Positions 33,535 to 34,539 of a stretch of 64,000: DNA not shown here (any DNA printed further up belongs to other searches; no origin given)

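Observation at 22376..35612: Shared palindromic operator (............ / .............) links the sulfatase, IlvD-type dehydratase, FAH and FGE genes into one GntR-type regulon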

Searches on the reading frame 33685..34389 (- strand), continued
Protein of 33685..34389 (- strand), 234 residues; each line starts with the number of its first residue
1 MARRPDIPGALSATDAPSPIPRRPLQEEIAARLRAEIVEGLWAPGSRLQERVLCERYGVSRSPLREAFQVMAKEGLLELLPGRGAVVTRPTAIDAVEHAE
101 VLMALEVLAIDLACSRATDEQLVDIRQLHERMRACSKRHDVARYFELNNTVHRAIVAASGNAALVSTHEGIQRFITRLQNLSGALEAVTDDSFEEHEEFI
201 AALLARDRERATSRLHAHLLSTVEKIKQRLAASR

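Call 48: search_solved_structures(query=window:33685-34389:-, max_evalue=0.00001)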
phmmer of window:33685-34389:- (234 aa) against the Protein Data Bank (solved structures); distinct sequences matched with E-value up to 0.00001: 18.
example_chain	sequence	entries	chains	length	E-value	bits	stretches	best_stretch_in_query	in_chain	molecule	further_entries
7xp0_A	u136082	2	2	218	6.1e-16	62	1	25-230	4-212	Probable transcriptional regulator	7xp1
7u5q_A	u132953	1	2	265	7e-14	55.3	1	29-226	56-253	Transcriptional regulator, GntR family protein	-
3sxy_A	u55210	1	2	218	2e-13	53.8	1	43-222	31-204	Transcriptional regulator, GntR family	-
3fms_A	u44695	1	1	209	2.9e-13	53.3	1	43-222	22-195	Transcriptional regulator, GntR family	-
6z74_A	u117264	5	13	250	1.1e-11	48.1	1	32-218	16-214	Transcriptional regulator, GntR family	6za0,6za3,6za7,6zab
4p9f_A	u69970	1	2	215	7.6e-11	45.4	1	32-211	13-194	HTH-type transcriptional regulator mcbR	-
9isw_A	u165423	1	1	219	2.4e-09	40.5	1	25-212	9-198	Transcriptional regulator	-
3c7j_A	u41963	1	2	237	2.6e-09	40.4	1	20-230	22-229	Transcriptional regulator, GntR family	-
3ihu_A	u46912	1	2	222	3.5e-09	39.9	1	37-219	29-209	Transcriptional regulator, GntR family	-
2hs5_A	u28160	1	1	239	5e-09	39.5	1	26-139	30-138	putative transcriptional regulator GntR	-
6ep3_A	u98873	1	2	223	5.9e-09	39.2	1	33-153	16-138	Lmo0651 protein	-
6az6_A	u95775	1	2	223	7.7e-08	35.6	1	23-222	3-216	GntR family transcriptional regulator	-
9wfi_A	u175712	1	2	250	9.4e-08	35.3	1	18-177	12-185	Uncharacterized HTH-type transcriptional regulator Rv0494,Fatty acid metabolism regulator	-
9jpj_C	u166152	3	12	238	2.6e-07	33.8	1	25-227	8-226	Pyruvate dehydrogenase complex repressor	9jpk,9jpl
4u0v_A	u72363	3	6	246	5.2e-07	32.9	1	19-136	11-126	HTH-type transcriptional repressor YvoA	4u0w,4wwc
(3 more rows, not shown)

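Call 52: find_encoding_contigs(protein=P0002, flank=10000, max_places=2)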
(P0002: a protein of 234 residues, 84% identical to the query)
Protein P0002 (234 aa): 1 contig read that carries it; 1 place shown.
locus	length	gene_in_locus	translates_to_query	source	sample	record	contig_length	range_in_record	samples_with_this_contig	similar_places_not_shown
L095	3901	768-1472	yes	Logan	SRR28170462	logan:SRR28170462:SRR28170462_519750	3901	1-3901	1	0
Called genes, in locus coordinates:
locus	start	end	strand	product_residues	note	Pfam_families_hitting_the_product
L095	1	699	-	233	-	?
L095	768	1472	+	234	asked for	PF00392:GntR, PF07729:FCD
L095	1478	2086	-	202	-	PF00903:Glyoxalase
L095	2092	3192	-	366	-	PF08240:ADH_N, PF00107:ADH_zinc_N, PF13602:ADH_zinc_N_2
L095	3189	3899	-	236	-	?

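Call 53: find_encoding_contigs(protein=P0004, flank=10000, max_places=3)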
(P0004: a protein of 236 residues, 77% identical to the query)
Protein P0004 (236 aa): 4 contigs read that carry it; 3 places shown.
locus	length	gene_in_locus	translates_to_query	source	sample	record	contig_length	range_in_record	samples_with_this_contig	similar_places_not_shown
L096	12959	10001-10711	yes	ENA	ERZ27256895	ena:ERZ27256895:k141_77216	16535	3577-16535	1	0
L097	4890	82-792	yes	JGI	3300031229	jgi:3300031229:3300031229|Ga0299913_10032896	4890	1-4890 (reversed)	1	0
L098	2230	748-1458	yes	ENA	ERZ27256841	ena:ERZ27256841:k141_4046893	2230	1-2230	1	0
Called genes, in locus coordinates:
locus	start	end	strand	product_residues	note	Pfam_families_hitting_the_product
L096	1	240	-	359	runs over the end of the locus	PF08240:ADH_N, PF00107:ADH_zinc_N, PF13602:ADH_zinc_N_2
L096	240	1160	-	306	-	PF01557:FAA_hydrolase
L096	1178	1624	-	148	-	PF13577:SnoaL_4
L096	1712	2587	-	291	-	PF02826:2-Hacid_dh_C (weak), PF03446:NAD_binding_2, PF03807:F420_oxidored, PF14833:NAD_binding_11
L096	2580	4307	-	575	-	PF00920:ILVD_EDD_N, PF24877:ILV_EDD_C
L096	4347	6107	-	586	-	PF00884:Sulfatase, PF16347:SGSH_C (weak)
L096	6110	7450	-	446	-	PF00083:Sugar_tr, PF07690:MFS_1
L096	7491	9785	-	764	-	PF07715:Plug, PF00593:TonB_dep_Rec_b-barrel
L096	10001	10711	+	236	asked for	PF00392:GntR, PF07729:FCD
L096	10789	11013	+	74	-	-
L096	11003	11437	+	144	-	PF01850:PIN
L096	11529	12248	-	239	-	PF07045:DUF1330 (faint), PF07237:DUF1428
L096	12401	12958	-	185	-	?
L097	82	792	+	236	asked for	PF00392:GntR, PF07729:FCD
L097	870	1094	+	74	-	-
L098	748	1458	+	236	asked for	PF00392:GntR, PF07729:FCD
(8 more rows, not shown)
